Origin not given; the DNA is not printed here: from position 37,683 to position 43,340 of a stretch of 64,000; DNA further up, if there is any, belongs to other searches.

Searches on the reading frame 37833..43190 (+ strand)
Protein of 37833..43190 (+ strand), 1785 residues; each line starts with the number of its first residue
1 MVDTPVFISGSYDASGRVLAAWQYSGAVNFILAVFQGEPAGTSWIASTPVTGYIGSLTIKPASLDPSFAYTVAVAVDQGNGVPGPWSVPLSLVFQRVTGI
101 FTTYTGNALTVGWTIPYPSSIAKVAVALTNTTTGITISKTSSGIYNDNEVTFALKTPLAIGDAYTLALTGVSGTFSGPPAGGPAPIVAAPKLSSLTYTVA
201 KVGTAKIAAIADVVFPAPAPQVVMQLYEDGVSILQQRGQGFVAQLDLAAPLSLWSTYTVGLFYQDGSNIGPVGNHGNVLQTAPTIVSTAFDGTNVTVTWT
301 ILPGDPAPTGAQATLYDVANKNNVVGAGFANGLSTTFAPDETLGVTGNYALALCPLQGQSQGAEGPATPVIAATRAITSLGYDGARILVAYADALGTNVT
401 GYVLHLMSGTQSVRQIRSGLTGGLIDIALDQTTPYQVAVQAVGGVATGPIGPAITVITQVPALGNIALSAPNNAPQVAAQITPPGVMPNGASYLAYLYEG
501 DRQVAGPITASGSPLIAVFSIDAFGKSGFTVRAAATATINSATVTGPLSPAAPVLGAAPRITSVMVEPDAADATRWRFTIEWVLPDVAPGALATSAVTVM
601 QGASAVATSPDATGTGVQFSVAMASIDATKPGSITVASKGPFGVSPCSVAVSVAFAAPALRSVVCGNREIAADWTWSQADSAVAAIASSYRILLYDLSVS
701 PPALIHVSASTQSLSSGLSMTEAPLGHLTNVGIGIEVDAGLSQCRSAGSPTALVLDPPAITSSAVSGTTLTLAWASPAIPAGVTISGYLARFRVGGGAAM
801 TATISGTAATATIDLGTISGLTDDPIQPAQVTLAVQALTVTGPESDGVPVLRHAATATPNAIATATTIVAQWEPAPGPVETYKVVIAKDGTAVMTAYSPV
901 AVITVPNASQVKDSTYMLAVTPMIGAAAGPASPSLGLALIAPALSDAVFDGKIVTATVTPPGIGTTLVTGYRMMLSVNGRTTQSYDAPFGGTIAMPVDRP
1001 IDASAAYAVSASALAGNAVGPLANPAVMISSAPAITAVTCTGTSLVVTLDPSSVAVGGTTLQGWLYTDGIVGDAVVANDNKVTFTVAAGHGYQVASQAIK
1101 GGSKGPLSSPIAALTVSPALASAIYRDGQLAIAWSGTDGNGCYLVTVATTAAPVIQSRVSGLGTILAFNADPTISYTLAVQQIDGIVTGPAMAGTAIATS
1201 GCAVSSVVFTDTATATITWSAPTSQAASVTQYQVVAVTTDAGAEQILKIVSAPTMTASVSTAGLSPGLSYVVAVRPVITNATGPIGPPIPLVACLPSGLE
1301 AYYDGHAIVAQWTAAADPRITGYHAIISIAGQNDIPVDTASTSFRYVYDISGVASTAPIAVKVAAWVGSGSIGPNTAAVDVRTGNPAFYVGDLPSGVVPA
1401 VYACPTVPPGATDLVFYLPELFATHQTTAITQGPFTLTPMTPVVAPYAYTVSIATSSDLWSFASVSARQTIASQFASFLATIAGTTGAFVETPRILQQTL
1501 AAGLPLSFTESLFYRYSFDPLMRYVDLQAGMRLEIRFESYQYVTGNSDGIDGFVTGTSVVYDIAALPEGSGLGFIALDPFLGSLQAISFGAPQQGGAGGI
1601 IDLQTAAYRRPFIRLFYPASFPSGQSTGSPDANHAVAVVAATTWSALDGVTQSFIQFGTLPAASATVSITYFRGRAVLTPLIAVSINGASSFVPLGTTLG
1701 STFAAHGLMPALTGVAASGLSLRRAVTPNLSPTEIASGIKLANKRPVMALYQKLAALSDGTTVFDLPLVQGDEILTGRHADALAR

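Call 7: search_protein_families(library=pfam, proteins=[window:37833-43190:+], max_evalue=0.01)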
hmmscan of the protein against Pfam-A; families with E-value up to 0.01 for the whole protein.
window:37833-43190:+ (1785 aa): 1 family
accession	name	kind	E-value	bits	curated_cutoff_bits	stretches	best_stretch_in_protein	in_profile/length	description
PF00041.27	fn3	-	1.1e-16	61.3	25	1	1211-1289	13-81/84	Fibronectin type III domain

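Call 43: search_protein_families(library=padloc, proteins=[window:37833-43190:+], max_evalue=0.01)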
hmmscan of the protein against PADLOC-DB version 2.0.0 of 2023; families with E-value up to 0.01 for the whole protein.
window:37833-43190:+ (1785 aa): 0 families

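Call 44: search_protein_families(library=phrogs, proteins=[window:37833-43190:+], max_evalue=0.01)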
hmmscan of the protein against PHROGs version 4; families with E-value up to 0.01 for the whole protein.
window:37833-43190:+ (1785 aa): 0 families

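Call 82: search_solved_structures(query=window:37833-43190:+, max_evalue=1)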
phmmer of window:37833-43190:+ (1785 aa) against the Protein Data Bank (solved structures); distinct sequences matched with E-value up to 1: 9.
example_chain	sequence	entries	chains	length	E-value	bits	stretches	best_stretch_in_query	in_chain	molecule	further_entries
3teu_A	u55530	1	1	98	0.011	16.5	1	1209-1284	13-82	Fibcon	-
8q6t_I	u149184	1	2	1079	0.014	16.2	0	755-859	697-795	Titin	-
8g4l_bm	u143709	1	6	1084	0.023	15.5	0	753-824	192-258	Titin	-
3lpw_A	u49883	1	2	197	0.12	13.1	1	752-822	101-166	A77-A78 domain from Titin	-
4u3h_A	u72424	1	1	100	0.13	13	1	863-932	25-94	FN3con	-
7y8s_A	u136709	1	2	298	0.15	12.7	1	1213-1277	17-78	Dscam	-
2e7h_A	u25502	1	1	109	0.31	11.7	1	1202-1288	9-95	Ephrin type-B receptor 4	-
2edy_A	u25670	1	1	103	0.44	11.2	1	1210-1289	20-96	Receptor-type tyrosine-protein phosphatase F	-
1bpv_A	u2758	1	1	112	0.5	11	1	755-843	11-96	TITIN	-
